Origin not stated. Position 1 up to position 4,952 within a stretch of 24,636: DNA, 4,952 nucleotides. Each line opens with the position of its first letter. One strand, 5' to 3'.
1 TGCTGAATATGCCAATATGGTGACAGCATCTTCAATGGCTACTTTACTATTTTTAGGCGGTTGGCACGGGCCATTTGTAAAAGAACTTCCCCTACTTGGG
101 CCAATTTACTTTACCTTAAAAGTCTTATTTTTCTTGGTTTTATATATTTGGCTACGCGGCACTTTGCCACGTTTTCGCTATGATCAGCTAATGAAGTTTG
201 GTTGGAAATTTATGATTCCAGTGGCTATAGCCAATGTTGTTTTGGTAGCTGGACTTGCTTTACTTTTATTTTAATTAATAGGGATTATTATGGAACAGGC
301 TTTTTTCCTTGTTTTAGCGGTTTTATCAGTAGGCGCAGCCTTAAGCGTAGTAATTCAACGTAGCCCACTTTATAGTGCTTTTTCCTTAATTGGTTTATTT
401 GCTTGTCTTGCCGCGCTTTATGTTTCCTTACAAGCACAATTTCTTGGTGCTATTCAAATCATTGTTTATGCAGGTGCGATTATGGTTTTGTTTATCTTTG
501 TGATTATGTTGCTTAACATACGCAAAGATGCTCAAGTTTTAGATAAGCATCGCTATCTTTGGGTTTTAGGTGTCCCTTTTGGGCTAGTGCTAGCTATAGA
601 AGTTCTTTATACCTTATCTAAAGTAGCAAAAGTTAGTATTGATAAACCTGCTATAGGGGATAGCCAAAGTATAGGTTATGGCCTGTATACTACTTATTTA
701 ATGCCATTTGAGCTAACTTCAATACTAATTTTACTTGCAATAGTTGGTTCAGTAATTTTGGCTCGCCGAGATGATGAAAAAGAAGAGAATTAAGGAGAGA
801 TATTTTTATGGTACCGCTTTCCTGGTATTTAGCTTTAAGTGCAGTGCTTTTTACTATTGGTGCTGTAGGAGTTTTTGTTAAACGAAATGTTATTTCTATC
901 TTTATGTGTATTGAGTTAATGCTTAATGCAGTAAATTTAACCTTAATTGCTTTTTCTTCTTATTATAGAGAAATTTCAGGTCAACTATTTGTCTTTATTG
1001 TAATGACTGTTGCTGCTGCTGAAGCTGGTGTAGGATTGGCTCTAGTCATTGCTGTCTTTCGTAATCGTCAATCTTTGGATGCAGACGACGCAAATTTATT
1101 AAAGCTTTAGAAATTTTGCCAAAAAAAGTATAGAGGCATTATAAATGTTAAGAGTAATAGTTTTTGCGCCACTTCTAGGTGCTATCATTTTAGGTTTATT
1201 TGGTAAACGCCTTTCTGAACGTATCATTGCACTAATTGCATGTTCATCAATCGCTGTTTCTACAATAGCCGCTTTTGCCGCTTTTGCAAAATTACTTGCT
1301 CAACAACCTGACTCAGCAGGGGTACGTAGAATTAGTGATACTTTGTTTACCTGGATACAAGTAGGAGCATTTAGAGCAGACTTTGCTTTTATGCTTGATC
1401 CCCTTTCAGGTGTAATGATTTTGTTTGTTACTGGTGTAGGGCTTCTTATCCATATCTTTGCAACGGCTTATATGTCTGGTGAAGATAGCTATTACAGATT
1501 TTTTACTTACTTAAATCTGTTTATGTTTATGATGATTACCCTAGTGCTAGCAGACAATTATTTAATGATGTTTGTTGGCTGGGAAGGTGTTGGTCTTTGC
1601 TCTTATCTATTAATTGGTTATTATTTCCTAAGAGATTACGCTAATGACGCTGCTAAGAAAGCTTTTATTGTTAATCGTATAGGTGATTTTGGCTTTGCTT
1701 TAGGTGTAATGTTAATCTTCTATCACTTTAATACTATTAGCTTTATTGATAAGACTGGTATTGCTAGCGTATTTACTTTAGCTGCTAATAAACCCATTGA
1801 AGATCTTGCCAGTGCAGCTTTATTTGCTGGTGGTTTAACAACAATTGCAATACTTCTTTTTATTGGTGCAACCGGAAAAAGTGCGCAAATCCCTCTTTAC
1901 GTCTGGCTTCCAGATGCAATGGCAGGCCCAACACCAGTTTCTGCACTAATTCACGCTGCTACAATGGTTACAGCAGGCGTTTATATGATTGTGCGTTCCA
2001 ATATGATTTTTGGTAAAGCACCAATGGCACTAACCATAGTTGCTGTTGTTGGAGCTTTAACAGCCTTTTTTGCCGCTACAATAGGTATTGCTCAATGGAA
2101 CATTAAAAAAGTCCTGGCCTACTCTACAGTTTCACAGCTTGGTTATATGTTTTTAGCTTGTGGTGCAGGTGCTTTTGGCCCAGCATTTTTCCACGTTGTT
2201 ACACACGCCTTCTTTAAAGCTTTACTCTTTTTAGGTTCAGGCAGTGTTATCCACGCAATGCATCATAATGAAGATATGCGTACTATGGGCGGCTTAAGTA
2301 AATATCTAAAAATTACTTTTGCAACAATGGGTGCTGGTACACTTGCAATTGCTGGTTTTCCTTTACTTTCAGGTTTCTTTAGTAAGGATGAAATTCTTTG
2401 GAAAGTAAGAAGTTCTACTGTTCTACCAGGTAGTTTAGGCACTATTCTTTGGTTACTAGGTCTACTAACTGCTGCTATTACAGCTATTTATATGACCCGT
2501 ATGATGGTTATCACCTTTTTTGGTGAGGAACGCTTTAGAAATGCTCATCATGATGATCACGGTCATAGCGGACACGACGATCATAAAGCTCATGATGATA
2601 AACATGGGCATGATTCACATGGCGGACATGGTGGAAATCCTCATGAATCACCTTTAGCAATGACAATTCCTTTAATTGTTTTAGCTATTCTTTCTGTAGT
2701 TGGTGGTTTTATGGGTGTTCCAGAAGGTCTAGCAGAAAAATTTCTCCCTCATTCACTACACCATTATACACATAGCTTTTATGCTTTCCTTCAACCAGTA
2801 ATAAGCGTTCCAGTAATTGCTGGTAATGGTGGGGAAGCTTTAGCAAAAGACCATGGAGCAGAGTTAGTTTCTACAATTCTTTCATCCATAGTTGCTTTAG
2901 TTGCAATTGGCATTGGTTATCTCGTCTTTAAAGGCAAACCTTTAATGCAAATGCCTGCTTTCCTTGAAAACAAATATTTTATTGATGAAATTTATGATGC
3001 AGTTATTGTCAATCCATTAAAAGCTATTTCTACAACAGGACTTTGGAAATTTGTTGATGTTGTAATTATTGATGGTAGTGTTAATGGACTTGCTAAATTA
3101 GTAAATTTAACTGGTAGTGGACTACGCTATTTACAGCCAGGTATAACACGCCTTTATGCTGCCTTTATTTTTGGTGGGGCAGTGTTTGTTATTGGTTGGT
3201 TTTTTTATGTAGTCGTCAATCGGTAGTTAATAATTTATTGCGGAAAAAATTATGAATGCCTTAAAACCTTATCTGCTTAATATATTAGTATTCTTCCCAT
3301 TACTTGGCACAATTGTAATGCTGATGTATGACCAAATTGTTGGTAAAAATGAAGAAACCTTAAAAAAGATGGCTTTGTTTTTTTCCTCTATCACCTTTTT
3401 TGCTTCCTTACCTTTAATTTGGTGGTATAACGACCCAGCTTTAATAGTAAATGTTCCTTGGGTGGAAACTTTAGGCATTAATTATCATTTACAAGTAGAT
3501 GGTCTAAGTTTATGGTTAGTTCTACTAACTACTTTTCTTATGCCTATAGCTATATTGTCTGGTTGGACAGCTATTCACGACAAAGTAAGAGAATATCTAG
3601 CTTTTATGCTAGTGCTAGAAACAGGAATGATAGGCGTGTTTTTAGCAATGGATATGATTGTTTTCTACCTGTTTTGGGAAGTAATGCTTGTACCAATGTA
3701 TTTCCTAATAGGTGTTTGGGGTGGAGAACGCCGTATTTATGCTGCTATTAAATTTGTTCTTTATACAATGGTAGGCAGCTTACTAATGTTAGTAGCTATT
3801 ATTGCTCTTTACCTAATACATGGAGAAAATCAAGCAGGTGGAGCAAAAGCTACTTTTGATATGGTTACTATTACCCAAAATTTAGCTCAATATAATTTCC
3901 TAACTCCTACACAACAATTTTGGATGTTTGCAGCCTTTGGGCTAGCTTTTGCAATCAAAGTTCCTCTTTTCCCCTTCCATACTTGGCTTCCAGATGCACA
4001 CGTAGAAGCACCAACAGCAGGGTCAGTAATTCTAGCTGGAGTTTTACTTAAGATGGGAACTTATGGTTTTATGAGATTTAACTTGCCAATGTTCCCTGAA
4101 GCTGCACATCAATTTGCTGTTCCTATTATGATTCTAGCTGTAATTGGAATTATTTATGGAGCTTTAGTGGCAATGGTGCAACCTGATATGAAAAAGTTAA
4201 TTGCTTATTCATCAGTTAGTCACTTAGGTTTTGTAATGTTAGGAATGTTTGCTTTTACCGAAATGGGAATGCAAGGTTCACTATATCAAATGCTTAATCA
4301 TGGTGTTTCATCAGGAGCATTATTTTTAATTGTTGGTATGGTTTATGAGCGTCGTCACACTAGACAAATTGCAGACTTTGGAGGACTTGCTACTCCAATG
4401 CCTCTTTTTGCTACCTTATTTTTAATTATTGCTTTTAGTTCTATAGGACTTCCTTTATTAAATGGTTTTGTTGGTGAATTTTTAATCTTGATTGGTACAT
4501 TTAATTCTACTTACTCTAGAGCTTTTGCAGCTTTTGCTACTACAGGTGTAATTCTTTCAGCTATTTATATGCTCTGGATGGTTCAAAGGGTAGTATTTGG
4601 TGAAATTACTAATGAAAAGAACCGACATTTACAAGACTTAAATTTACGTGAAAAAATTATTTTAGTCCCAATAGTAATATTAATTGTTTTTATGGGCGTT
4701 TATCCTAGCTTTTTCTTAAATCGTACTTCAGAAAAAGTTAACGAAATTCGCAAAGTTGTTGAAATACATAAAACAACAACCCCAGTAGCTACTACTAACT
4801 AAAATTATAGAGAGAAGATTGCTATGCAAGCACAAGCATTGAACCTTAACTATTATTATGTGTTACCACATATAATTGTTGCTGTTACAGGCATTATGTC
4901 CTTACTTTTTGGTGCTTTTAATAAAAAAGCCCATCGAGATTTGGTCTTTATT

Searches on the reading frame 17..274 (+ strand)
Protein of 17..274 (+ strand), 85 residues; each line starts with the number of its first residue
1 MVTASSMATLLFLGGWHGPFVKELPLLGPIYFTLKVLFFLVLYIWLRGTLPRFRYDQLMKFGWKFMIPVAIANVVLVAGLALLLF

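Call 71: search_protein_families(library=pfam, proteins=[window:17-274:+], max_evalue=1)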
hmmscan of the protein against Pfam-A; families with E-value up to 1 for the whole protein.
window:17-274:+ (85 aa): 1 family
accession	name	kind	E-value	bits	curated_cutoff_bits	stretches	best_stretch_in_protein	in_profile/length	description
PF00146.26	NADHdh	-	6.9e-24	85.2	27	1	1-78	227-298/298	NADH dehydrogenase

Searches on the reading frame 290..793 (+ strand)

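Call 20: search_protein_families(library=pfam, proteins=[window:290-793:+], max_evalue=0.01)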
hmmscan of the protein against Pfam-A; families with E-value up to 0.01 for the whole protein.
window:290-793:+ (167 aa): 2 families
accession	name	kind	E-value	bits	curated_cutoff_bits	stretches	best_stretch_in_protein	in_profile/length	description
PF00499.25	Oxidored_q3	-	9.3e-40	136.2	33.2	1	17-157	2-146/146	NADH-ubiquinone/plastoquinone oxidoreductase chain 6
PF03248.18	Rer1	-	0.0035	17.6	23.9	1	39-91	107-158/167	Rer1 family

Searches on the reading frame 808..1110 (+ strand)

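Call 20: search_protein_families(library=pfam, proteins=[window:808-1110:+], max_evalue=0.01)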
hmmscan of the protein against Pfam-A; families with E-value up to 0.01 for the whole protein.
window:808-1110:+ (100 aa): 1 family
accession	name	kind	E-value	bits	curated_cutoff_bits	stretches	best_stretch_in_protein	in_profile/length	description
PF00420.29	Oxidored_q2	-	3.1e-29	101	26.1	1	6-99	1-94/95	NADH-ubiquinone/plastoquinone oxidoreductase chain 4L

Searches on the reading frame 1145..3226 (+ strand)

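Call 20: search_protein_families(library=pfam, proteins=[window:1145-3226:+], max_evalue=0.01)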
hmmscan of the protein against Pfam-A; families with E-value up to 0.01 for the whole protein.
window:1145-3226:+ (693 aa): 3 families
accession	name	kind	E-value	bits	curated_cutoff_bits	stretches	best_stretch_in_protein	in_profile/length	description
PF00361.26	Proton_antipo_M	-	7.7e-73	245.7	21.5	1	136-425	1-279/294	NADH:quinone oxidoreductase/Mrp antiporter, TM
PF00662.26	Proton_antipo_N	-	1.6e-18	66.8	24.5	1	70-120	1-51/51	NADH-Ubiquinone oxidoreductase (complex I), chain 5 N-terminus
PF01010.25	Proton_antipo_C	-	0.00086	19.4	26.8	1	498-526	92-120/243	NADH-dehyrogenase subunit F, TMs, (complex I) C-terminus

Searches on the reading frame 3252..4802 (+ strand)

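Call 20: search_protein_families(library=pfam, proteins=[window:3252-4802:+], max_evalue=0.01)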
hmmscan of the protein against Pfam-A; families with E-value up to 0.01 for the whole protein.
window:3252-4802:+ (516 aa): 1 family
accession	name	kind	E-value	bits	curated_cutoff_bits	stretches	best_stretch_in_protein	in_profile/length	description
PF00361.26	Proton_antipo_M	-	9.1e-81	271.7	21.5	1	132-433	1-292/294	NADH:quinone oxidoreductase/Mrp antiporter, TM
